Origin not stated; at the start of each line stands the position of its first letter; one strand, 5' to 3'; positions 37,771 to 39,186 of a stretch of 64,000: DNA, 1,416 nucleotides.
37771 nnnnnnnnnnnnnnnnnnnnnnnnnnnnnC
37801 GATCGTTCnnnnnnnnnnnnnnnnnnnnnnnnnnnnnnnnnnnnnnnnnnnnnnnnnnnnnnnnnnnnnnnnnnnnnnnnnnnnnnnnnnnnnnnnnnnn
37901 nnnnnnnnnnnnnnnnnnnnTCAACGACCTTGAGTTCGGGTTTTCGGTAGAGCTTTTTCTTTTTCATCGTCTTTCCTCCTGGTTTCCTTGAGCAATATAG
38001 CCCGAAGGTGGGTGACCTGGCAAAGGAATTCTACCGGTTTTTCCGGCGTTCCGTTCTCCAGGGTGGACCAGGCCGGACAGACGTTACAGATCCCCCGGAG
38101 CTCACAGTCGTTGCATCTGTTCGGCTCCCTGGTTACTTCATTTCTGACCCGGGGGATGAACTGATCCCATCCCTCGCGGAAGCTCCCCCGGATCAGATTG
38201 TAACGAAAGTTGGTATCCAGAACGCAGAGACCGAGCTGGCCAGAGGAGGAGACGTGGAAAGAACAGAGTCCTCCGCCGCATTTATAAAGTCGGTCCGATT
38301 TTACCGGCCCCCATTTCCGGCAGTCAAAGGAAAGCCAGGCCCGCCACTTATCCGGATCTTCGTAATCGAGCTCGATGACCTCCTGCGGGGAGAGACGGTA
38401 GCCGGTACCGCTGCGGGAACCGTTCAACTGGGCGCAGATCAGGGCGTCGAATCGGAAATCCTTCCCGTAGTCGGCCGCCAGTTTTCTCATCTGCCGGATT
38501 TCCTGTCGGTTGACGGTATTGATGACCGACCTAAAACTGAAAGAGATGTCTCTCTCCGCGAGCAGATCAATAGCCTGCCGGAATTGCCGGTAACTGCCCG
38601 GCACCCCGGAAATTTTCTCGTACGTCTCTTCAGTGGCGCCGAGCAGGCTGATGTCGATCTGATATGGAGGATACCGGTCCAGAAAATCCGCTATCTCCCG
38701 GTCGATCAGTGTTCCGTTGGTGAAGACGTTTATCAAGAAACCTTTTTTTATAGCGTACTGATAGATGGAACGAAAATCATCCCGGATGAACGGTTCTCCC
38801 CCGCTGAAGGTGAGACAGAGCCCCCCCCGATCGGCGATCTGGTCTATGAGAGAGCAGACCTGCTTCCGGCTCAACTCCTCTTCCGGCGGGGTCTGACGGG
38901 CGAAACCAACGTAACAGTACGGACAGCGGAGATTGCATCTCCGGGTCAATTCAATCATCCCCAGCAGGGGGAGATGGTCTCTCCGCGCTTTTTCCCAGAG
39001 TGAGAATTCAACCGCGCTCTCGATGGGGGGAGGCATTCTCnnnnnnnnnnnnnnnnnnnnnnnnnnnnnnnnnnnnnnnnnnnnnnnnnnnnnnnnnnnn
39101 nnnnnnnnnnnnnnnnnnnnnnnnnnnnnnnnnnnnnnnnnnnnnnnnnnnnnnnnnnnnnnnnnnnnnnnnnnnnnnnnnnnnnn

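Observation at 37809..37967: Unannotated 52-codon ORF with strong Shine-Dalgarno, PqqA-like leader and 3-Cys core between the rSAM-SPASM and HprK-like genes: candidate precursor peptide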

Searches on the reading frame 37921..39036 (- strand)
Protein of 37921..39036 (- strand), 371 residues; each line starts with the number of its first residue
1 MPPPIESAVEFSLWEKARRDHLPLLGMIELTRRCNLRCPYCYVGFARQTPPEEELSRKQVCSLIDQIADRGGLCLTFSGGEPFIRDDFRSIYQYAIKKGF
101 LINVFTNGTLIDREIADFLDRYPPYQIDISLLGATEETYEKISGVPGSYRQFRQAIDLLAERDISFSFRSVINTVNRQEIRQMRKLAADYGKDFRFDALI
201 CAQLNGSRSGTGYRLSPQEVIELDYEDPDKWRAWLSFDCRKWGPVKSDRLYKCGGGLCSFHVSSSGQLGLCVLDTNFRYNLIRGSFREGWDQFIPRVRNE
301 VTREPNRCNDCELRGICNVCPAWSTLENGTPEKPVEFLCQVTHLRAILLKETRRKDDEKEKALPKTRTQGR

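Call 4: search_protein_families(library=pfam, proteins=[window:37921-39036:-], max_evalue=0.01)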
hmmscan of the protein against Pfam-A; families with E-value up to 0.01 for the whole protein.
window:37921-39036:- (371 aa): 2 families
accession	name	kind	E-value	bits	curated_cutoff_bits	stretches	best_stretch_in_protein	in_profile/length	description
PF04055.27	Radical_SAM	-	7.9e-26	91.6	29.5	1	28-186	1-165/166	Radical SAM superfamily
PF13353.11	Fer4_12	-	2.6e-05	25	22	1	33-87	14-68/137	4Fe-4S single cluster domain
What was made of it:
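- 37921..39036 (-): Radical SAM / SPASM enzyme (371 aa); its last 47 nt overlap the peptide start. Pfam Radical_SAM 7.9e-26 (call 4).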

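Call 5: search_protein_families(library=ncbifam, proteins=[window:37921-39036:-], max_evalue=0.01)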
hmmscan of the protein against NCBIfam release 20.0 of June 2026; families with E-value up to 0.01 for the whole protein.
window:37921-39036:- (371 aa): 79 families (the best 25 are shown)
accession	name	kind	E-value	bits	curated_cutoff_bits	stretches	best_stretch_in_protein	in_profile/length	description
TIGR04545.1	rSAM_ahbD_hemeb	equivalog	3e-31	109.1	500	1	28-230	4-199/339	heme b synthase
TIGR03962.1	mycofact_rSAM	equivalog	4.1e-28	98.5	265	1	27-201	15-187/339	mycofactocin radical SAM maturase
TIGR04546.1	rSAM_ahbC_deAc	equivalog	7.3e-28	97.5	650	1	28-186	43-199/390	12,18-didecarboxysiroheme deacetylase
NF045574.1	sacti_mat_StsB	exception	1.5e-25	90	625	1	30-187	102-256/466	StsB family radical SAM/SPASM domain sactipeptide maturase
TIGR04051.1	rSAM_NirJ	equivalog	4.4e-25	88.4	515.45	1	29-192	7-168/354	heme d1 biosynthesis radical SAM protein NirJ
TIGR02109.1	PQQ_syn_pqqE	equivalog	6.7e-25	87.8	381.35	1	22-191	5-173/358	pyrroloquinoline quinone biosynthesis protein PqqE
TIGR04250.1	SCM_rSAM_ScmE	equivalog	1.8e-24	86.3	400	1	28-187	7-165/358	SynChlorMet cassette radical SAM/SPASM protein ScmE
TIGR04055.1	rSAM_NirJ2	equivalog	2.3e-24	86.5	500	1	31-191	7-165/326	putative heme d1 biosynthesis radical SAM protein NirJ2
TIGR04347.1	pseudo_SAM_Halo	equivalog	1.8e-23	83.4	525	1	28-197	42-210/390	TIGR04347 family pseudo-SAM/SPASM protein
TIGR04054.1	rSAM_NirJ1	equivalog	7.3e-23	80.8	650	1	28-187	40-197/387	putative heme d1 biosynthesis radical SAM protein NirJ1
TIGR04053.2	TIGR04053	equivalog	4.8e-22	78.7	395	1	21-191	5-177/366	TIGR04053 family radical SAM/SPASM domain-containing protein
TIGR04303.1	GeoRSP_rSAM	equivalog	8.1e-21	74.9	400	1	31-220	12-197/325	GeoRSP system radical SAM/SPASM protein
NF012164.0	AlbA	equivalog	4e-18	65.1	850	1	22-192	111-280/442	subtilosin maturase AlbA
TIGR04133.1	rSAM_w_lipo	hypoth_equivalog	4.9e-18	65.2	425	1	27-317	27-327/350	TIGR04133 family radical SAM/SPASM protein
NF045646.2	rSAM_Se_TrsS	equivalog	8.3e-18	64.1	490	1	27-189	89-253/441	radical SAM (seleno)protein TrsS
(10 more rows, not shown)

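Call 10: list_cluster_members(proteins=[P0001, window:37921-39036:-, window:36927-37799:-])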
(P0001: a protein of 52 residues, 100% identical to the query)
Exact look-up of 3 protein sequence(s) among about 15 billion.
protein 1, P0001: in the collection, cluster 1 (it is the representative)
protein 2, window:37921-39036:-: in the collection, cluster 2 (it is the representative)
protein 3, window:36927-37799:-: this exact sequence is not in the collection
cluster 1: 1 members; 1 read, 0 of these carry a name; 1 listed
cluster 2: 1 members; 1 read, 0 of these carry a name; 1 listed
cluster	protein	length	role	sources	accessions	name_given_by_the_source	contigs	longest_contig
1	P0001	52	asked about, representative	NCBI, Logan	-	-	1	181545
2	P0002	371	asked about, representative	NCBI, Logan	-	-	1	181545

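Call 32: search_solved_structures(query=window:37921-39036:-, max_evalue=0.001, show_alignments=2)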
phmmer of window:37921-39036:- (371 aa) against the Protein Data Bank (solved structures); distinct sequences matched with E-value up to 0.001: 17.
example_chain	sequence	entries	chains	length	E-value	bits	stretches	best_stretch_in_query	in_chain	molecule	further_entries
6efn_A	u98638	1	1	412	2.5e-16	62.9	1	20-273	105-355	Sporulation killing factor maturation protein SkfB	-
6c8v_A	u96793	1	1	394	7.4e-10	41.6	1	26-191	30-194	Coenzyme PQQ synthesis protein E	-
7vob_C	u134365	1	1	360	4.7e-08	35.7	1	28-191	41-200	Cytosylglucuronate decarboxylase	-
7voc_C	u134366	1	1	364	4.8e-08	35.6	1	28-191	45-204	Cytosylglucuronate decarboxylase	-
5wgg_A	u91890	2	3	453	1.3e-06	31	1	28-271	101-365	Radical SAM domain protein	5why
7tol_A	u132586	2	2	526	2.4e-06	30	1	23-111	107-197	glycerol dibiphytanyl glycerol tetraether - macrocyclic archaeol synthase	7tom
8hzv_A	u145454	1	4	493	3.1e-06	29.7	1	32-157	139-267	Radical S-Adenosyl-L-methionine Enzyme DesII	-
8hzy_A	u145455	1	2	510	3.3e-06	29.6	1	32-157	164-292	DesII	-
7n7h_A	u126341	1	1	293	1.1e-05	27.9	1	28-182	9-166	VIPERIN-LIKE ENZYME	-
7n7i_A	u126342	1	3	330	7.3e-05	25.2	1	16-180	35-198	Viperin-like enzyme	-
6b4c_A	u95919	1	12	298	8.6e-05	24.9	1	18-180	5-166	Viperin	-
9dgw_A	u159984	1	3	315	0.00019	23.8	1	23-180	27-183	Radical SAM core domain-containing protein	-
9dfw_A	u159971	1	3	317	0.0002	23.7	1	23-179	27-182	Radical SAM core domain-containing protein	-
9dfu_A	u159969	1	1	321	0.00036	22.9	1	22-114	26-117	Radical SAM core domain-containing protein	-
6q2p_A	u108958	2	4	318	0.0006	22.2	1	27-211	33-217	Radical S-adenosyl methionine domain-containing protein 2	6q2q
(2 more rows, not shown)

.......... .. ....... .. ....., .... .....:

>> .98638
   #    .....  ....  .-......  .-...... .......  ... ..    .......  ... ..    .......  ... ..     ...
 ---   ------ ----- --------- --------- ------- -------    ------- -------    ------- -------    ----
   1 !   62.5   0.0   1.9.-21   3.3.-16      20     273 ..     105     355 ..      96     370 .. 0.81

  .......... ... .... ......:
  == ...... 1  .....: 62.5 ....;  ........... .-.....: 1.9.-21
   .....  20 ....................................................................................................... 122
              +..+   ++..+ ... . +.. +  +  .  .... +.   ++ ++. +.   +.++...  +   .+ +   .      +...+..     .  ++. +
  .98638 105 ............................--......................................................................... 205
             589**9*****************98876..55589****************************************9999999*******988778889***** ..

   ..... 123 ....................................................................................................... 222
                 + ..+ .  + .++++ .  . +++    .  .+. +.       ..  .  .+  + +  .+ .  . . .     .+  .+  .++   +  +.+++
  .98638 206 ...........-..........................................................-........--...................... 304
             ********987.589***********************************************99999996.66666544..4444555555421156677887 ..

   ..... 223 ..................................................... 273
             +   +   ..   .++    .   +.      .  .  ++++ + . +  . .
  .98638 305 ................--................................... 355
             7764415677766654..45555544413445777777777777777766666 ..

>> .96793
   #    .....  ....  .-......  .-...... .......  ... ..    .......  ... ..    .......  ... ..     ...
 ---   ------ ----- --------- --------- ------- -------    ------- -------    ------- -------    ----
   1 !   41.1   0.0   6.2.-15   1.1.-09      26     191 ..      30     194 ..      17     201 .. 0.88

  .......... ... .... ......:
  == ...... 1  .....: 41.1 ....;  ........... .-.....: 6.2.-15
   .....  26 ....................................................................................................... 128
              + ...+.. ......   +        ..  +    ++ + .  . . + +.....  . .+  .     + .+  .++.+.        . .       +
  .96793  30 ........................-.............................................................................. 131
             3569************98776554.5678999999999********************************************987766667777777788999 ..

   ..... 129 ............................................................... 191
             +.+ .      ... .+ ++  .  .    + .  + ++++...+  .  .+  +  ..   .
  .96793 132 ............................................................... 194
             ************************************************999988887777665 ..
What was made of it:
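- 37921..39036 (-): Best PDB sequence hit is SkfB at 2.5e-16 (call 32).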

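Call 66: find_homologous_proteins(query=window:37921-39036:-, max_evalue=1e-40)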
Query window:37921-39036:- (371 aa): 265 proteins with E <= 1e-40 among 4719 candidates; the best 120 are listed.
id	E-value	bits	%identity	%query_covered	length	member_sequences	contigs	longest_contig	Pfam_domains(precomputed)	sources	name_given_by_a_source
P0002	6.2e-258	873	100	100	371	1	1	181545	PF04055.28,PF13353.12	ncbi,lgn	-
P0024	4.4e-178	610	68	98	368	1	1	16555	PF04055.28,PF13353.12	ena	-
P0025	4.9e-174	597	68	96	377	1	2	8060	PF04055.28,PF13353.12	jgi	jgi:radical SAM protein with 4Fe4S-binding SPASM domain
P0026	2.1e-173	595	65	98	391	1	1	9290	PF04055.28,PF13353.12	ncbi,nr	ncbi:MAG: radical SAM protein [Candidatus Auribacterota bacterium]|nr:radical SAM protein [Candidatu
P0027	2.4e-173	595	66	97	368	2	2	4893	PF04055.28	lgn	-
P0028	5.8e-173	593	67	97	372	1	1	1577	PF04055.28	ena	-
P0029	1.1e-168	579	64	97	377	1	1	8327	PF04055.28,PF13353.12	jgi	jgi:radical SAM protein with 4Fe4S-binding SPASM domain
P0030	1.2e-168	579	64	96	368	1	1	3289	PF04055.28,PF13353.12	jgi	-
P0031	1.2e-168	579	66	97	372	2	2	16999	PF04055.28,PF13353.12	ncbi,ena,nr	ncbi:MAG TPA: radical SAM protein [Proteobacteria bacterium]|nr:radical SAM protein [Pseudomonadota 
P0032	1.3e-166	572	64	96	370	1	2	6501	PF04055.28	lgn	-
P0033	1.0e-161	556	63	96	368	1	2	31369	PF04055.28,PF13353.12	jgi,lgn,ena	-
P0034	3.5e-150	518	60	96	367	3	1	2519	PF04055.28,PF13353.12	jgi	-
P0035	5.7e-150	518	57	99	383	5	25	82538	PF04055.28,PF13353.12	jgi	-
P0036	3.6e-149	515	59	96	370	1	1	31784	PF04055.28,PF13353.12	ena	-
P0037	6.1e-149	514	61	94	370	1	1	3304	PF04055.28,PF13353.12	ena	-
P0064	1.2e-97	345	47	88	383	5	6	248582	PF04055.28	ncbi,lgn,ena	-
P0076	6.2e-93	330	42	92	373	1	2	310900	PF04055.28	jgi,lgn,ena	-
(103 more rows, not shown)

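Call 67: find_encoding_contigs(protein=P0076, flank=9000, max_places=1)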
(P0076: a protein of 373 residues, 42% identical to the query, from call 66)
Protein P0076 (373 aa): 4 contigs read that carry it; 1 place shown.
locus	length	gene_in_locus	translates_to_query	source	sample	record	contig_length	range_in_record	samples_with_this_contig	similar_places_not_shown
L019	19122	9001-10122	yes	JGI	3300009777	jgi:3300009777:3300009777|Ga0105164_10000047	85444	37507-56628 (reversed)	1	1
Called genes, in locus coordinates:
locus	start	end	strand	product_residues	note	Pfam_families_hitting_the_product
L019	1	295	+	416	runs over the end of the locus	PF13231:PMT_2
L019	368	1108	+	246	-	PF00535:Glycos_transf_2, PF13641:Glyco_tranf_2_3 (weak)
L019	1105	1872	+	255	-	PF01209:Ubie_methyltran, PF03141:Methyltransf_29 (weak), PF13489:Methyltransf_23, PF07021:MetW (weak), PF08241:Methyltransf_11, PF08242:Methyltransf_12, PF13649:Methyltransf_25, PF13847:Methyltransf_31, +1 more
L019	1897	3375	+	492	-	PF02310:B12-binding, PF04055:Radical_SAM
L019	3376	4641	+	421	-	PF02811:PHP (weak)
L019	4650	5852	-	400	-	PF14907:NTP_transf_5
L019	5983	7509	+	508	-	PF02310:B12-binding, PF04055:Radical_SAM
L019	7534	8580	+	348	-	PF04055:Radical_SAM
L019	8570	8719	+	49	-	-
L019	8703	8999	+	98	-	PF05402:PqqD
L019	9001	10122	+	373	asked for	PF04055:Radical_SAM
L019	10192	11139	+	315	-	PF27840:ScmC (weak)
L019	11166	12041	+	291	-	PF00583:Acetyltransf_1, PF13508:Acetyltransf_7 (weak)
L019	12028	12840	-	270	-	PF01061:ABC2_membrane, PF12698:ABC2_membrane_3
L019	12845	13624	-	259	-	PF13476:AAA_23 (weak), PF00005:ABC_tran, PF13166:AAA_13 (faint), PF13304:AAA_21 (weak)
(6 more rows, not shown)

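Call 68: find_encoding_contigs(protein=P0064, flank=9000, max_places=1)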
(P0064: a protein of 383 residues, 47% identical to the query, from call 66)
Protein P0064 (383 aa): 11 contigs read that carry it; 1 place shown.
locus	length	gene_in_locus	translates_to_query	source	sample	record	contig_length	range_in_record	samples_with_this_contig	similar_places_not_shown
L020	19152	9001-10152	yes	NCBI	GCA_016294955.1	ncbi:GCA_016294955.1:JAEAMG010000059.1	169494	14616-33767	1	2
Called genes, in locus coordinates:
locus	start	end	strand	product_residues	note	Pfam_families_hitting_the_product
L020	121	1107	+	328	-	PF01075:Glyco_transf_9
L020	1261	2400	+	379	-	PF13439:Glyco_transf_4, PF13579:Glyco_trans_4_4, PF00534:Glycos_transf_1, PF13692:Glyco_trans_1_4, PF13524:Glyco_trans_1_2 (weak)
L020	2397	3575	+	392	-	PF13439:Glyco_transf_4, PF13579:Glyco_trans_4_4, PF20706:GT4-conflict, PF00534:Glycos_transf_1, PF13692:Glyco_trans_1_4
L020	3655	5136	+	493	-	PF13472:Lipase_GDSL_2 (weak)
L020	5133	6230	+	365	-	PF13439:Glyco_transf_4, PF13579:Glyco_trans_4_4, PF00534:Glycos_transf_1, PF13692:Glyco_trans_1_4, PF13524:Glyco_trans_1_2 (weak)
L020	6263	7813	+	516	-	PF13231:PMT_2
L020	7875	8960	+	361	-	PF00953:Glycos_transf_4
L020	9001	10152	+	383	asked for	PF04055:Radical_SAM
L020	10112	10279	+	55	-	-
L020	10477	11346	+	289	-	PF27840:ScmC (faint)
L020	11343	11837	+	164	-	-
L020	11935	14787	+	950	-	PF01364:Peptidase_C25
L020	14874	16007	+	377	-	PF14907:NTP_transf_5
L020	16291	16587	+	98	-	PF05402:PqqD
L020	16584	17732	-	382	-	PF13439:Glyco_transf_4 (weak), PF00534:Glycos_transf_1, PF13692:Glyco_trans_1_4, PF20706:GT4-conflict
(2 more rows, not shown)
